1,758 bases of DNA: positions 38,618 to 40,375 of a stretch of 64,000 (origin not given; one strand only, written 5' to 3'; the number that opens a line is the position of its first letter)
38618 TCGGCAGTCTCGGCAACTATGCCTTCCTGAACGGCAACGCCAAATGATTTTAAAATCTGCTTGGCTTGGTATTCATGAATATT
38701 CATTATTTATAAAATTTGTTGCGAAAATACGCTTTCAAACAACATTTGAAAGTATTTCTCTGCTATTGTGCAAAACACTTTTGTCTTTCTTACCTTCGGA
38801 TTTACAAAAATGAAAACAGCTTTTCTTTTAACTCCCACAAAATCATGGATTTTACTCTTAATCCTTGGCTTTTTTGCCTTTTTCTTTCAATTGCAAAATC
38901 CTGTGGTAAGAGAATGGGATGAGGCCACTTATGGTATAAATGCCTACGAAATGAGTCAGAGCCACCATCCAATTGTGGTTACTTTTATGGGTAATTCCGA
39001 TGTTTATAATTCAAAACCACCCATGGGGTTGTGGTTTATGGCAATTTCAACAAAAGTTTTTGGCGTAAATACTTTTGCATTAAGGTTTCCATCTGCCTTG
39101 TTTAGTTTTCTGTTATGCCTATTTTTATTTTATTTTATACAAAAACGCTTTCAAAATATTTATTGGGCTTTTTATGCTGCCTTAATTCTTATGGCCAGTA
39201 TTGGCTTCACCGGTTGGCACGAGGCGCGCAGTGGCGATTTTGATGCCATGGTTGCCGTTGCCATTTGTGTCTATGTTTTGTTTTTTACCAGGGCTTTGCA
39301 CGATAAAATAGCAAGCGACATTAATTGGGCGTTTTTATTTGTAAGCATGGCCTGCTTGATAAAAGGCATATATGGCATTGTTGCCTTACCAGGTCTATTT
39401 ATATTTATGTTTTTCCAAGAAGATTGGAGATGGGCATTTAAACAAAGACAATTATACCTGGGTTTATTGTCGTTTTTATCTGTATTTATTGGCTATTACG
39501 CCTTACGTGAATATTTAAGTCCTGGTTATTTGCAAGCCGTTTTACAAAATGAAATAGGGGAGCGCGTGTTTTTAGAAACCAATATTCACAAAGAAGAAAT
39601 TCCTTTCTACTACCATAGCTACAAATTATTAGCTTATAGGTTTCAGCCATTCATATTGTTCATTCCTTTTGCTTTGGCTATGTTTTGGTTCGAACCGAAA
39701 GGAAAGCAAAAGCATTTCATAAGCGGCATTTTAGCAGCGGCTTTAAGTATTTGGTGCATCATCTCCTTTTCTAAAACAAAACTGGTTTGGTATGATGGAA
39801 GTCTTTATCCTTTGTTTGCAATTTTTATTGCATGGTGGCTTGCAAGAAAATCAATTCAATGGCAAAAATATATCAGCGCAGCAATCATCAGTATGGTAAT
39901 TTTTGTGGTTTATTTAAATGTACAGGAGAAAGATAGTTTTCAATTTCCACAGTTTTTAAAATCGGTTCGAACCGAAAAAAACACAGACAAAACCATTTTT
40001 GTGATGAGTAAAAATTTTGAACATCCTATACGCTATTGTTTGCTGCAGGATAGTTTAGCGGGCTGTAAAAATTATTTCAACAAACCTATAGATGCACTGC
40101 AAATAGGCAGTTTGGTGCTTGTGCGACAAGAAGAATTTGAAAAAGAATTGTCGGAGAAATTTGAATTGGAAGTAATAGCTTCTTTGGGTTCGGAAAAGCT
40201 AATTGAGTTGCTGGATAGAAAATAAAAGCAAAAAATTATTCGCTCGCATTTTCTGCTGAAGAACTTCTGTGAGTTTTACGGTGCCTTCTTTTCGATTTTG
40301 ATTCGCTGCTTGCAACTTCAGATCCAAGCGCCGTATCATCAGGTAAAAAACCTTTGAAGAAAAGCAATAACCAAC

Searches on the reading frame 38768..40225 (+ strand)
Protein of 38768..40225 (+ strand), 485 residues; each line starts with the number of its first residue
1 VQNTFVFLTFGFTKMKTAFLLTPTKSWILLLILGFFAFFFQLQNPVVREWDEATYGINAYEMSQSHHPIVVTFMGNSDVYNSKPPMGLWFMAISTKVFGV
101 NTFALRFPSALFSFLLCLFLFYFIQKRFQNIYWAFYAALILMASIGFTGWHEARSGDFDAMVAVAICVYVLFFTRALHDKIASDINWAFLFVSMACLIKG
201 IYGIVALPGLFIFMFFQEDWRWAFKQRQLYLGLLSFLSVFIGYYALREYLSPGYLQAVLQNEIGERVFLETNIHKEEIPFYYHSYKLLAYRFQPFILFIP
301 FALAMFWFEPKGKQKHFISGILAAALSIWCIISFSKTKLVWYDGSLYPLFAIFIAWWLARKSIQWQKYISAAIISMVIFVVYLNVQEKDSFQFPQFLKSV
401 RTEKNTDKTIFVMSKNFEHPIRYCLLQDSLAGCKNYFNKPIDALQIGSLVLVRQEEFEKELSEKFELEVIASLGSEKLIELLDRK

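Call 25: search_protein_families(library=pfam, proteins=[window:38768-40225:+], max_evalue=0.0001)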
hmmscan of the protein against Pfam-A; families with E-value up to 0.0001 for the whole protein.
window:38768-40225:+ (485 aa): 1 family
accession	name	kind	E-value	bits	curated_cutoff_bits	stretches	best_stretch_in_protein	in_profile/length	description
PF13231.12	PMT_2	-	4e-18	66.6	26.1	1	82-241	1-155/160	Dolichyl-phosphate-mannose-protein mannosyltransferase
